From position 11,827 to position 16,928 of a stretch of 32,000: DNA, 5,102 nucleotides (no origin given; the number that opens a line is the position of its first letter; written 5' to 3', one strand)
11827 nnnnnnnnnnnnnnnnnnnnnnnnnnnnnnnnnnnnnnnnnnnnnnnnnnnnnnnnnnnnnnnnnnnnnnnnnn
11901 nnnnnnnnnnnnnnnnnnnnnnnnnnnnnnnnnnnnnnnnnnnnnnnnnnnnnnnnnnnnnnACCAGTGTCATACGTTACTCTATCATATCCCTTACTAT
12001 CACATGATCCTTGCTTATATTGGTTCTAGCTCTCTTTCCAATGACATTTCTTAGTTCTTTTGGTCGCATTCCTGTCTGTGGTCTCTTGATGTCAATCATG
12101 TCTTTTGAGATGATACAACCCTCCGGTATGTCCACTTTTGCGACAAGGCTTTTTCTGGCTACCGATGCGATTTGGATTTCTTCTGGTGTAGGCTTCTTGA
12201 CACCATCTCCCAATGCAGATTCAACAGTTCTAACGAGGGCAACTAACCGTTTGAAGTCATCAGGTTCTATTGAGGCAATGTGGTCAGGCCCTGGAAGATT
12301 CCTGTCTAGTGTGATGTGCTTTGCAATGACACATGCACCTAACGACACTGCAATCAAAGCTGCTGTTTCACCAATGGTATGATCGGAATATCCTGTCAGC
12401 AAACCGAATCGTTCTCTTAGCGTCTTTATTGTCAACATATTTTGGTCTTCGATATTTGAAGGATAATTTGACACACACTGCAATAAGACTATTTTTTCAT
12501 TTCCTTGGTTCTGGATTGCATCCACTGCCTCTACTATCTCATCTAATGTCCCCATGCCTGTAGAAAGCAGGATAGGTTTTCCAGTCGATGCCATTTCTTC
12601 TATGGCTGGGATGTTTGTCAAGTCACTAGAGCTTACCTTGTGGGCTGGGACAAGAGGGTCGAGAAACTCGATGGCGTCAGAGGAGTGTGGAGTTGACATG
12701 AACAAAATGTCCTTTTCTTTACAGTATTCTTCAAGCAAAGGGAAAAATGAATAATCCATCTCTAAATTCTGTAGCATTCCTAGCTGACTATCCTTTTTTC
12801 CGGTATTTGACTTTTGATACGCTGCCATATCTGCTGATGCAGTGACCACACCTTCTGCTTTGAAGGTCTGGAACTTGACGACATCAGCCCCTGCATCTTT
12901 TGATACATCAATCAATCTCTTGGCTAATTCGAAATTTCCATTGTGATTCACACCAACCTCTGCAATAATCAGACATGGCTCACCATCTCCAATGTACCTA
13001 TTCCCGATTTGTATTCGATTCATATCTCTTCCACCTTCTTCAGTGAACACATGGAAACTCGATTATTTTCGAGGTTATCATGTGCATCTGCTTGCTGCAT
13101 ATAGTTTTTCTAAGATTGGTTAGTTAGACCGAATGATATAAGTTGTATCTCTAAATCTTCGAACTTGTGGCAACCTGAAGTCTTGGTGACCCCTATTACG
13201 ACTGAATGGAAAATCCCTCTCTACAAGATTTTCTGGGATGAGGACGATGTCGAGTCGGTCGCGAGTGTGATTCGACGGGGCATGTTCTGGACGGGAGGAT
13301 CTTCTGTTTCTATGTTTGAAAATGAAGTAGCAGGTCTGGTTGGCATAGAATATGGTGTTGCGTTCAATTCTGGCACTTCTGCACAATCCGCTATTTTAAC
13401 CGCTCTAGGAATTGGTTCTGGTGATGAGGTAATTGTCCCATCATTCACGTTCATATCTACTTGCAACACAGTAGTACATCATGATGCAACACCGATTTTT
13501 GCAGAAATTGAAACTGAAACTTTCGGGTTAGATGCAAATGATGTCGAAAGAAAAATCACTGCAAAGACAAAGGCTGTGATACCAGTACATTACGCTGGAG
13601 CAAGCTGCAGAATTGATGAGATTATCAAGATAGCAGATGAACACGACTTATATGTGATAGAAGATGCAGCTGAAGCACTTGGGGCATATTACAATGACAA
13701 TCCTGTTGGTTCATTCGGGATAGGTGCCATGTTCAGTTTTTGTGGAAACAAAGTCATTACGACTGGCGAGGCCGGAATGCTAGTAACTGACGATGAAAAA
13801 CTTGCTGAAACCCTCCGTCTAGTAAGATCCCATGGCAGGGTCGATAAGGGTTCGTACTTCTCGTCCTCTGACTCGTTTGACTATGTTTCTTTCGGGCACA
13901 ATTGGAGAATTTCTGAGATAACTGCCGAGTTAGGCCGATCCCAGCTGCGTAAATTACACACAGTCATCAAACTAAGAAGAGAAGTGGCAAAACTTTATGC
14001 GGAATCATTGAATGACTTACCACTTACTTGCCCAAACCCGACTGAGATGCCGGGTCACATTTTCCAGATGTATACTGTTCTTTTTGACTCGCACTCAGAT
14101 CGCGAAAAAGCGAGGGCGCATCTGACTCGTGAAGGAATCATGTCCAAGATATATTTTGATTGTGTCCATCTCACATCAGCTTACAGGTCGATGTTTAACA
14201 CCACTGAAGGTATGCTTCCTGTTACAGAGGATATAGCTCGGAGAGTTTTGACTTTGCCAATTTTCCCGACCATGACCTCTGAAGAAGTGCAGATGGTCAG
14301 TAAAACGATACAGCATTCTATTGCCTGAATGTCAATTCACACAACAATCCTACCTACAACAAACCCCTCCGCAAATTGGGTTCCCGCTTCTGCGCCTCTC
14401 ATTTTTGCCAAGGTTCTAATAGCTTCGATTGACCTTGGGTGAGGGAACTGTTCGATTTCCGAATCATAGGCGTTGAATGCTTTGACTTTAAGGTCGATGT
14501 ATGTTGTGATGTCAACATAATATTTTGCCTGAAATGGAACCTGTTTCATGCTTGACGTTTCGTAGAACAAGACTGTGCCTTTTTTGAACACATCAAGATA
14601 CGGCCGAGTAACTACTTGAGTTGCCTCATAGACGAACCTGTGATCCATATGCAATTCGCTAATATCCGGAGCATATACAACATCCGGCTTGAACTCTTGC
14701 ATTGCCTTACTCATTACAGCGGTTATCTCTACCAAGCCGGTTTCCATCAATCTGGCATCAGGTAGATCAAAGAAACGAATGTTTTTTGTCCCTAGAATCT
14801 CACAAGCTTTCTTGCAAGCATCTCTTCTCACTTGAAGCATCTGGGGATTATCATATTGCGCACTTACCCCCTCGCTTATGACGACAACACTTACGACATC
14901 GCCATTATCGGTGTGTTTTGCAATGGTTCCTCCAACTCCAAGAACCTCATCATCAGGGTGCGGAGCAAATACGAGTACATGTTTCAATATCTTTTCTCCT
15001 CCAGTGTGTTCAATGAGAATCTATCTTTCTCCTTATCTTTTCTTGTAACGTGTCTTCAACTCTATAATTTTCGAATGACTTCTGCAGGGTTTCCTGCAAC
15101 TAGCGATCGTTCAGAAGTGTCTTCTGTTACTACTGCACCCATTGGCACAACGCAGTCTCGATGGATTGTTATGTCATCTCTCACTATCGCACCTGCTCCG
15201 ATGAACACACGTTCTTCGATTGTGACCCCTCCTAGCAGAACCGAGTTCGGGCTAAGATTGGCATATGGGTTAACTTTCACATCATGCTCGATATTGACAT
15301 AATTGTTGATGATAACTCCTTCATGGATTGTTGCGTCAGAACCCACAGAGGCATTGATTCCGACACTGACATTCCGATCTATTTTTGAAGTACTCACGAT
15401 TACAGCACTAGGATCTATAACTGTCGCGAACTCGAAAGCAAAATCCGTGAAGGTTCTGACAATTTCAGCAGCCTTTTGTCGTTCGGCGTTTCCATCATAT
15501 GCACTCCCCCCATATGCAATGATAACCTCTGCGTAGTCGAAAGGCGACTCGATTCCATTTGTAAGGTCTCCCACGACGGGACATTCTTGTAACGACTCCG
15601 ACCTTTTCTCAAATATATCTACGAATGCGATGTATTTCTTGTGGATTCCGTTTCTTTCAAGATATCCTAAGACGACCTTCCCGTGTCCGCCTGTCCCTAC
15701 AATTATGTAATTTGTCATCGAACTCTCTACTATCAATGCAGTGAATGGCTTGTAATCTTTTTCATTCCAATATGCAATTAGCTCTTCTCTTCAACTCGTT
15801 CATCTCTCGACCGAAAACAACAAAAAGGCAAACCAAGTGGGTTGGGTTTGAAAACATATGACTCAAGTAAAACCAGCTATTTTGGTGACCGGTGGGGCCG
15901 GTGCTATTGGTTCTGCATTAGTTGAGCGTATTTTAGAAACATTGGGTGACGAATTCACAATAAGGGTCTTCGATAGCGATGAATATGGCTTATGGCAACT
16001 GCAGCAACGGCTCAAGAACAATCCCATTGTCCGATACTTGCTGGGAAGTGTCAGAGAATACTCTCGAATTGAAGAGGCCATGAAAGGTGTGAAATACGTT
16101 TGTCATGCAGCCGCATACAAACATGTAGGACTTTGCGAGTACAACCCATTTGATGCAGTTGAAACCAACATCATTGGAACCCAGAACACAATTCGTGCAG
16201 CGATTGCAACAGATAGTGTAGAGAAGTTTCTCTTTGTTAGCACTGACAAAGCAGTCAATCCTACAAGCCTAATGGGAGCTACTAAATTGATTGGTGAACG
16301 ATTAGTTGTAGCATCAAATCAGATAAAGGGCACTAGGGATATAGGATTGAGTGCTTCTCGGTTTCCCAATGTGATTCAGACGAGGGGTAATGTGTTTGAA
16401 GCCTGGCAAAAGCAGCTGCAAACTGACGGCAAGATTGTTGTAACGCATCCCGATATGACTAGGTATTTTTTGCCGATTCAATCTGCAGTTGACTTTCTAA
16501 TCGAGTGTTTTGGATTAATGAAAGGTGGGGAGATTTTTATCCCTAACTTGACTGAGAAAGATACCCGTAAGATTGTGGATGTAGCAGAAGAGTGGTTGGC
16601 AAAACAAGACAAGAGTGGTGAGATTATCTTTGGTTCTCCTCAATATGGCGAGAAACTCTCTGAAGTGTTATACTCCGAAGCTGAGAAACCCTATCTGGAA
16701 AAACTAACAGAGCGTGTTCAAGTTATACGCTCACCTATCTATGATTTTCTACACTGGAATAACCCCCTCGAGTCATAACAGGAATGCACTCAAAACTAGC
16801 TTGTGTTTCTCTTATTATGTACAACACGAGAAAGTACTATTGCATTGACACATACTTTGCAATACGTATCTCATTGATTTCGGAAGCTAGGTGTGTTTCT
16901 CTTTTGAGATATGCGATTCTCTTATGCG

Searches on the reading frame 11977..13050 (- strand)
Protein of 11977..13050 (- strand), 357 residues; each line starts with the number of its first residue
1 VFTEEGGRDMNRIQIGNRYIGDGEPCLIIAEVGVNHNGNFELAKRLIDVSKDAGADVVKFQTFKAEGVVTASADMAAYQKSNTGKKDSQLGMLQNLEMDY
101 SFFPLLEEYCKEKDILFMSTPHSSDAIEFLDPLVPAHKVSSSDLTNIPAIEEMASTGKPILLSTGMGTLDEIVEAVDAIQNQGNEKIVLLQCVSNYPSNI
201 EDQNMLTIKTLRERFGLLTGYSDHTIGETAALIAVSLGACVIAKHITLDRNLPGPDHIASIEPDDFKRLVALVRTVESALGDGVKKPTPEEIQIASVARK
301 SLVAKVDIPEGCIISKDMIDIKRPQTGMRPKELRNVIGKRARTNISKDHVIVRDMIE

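Call 13: search_protein_families(library=pfam, proteins=[window:11977-13050:-], max_evalue=0.001)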
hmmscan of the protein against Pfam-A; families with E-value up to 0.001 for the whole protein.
window:11977-13050:- (357 aa): 2 families
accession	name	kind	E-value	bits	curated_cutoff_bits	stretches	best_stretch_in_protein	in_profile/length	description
PF03102.20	NeuB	-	3.5e-87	292.3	22.1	1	46-285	1-241/241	NeuB family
PF08666.17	SAF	-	1.3e-08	35.7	21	1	300-357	2-63/63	SAF domain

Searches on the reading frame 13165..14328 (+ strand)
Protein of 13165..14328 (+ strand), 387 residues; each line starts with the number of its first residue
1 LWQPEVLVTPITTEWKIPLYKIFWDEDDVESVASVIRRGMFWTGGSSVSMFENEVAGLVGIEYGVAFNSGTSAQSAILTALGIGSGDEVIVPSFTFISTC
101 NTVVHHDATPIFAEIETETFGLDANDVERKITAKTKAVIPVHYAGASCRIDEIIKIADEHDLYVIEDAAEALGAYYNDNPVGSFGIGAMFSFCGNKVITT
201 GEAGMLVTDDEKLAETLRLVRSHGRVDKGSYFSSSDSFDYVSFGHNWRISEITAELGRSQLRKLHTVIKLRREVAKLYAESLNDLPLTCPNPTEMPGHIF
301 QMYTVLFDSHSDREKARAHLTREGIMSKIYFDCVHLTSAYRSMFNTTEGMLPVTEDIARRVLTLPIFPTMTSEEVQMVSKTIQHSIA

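Call 13: search_protein_families(library=pfam, proteins=[window:13165-14328:+], max_evalue=0.001)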
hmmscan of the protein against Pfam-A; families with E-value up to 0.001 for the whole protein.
window:13165-14328:+ (387 aa): 4 families
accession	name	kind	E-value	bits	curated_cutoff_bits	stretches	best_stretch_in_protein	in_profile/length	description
PF01041.23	DegT_DnrJ_EryC1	-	1.5e-107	360.4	19.8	1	25-382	4-359/360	DegT/DnrJ/EryC1/StrS aminotransferase family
PF01212.27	Beta_elim_lyase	-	8.6e-08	32.3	27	1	46-302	32-285/288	Beta-eliminating lyase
PF01053.26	Cys_Met_Meta_PP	-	1.6e-07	30.7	27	1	48-169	54-175/381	Cys/Met metabolism PLP-dependent enzyme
PF00155.27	Aminotran_1_2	-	2.2e-06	27.6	19.7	1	51-169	47-187/361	Aminotransferase class I and II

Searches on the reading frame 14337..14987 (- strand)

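Call 13: search_protein_families(library=pfam, proteins=[window:14337-14987:-], max_evalue=0.001)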
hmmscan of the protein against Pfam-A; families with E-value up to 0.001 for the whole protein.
window:14337-14987:- (216 aa): 1 family
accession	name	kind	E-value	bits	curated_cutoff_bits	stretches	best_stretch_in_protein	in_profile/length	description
PF02585.22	PIG-L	-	3.2e-29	102.5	28.2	1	5-124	1-126/129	GlcNAc-PI de-N-acetylase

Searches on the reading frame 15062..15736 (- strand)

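Call 13: search_protein_families(library=pfam, proteins=[window:15062-15736:-], max_evalue=0.001)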
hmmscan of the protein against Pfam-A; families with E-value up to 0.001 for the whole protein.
window:15062-15736:- (224 aa): 4 families
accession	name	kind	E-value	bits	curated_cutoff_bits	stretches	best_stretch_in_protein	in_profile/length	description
PF00132.30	Hexapep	-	6.9e-16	57.6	27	3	170-204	1-35/36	Bacterial transferase hexapeptide (six repeats)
PF17836.7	PglD_N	-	3.5e-08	34.3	23.4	1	11-76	3-66/78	PglD N-terminal domain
PF14602.12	Hexapep_2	-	4.4e-08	33.1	27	1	171-204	2-33/34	Hexapeptide repeat of succinyl-transferase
PF25084.1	LbH_EIF2B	-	2.9e-07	30.9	54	1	112-206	11-102/105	EIF2B subunit epsilon LbH domain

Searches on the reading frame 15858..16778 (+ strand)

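Call 13: search_protein_families(library=pfam, proteins=[window:15858-16778:+], max_evalue=0.001)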
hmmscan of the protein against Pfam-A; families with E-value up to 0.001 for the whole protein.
window:15858-16778:+ (306 aa): 8 families
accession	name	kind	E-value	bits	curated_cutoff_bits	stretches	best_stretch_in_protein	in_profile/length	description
PF02719.21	Polysacc_synt_2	-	4.5e-76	256.3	20.2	1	8-283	1-285/293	Polysaccharide biosynthesis protein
PF01370.27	Epimerase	-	4e-16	59.6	20.9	1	8-153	1-156/240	NAD dependent epimerase/dehydratase family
PF01073.25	3Beta_HSD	-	4.3e-16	59.2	22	1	9-136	1-123/280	3-beta hydroxysteroid dehydrogenase/isomerase family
PF16363.11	GDP_Man_Dehyd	-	1e-12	48.6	27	1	9-130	1-130/332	GDP-mannose 4,6 dehydratase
PF04321.23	RmlD_sub_bind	-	5.9e-08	32.6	27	1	8-154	3-140/287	RmlD substrate binding domain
PF07993.18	NAD_binding_4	-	7.6e-08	32.3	20.1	1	70-137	81-144/258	Male sterility protein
PF13460.12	NAD_binding_10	-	1.2e-05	25.7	27.2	1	12-134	1-103/184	NAD(P)H-binding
PF05368.20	NmrA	-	0.00023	21.3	27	1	7-131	4-109/298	NmrA-like family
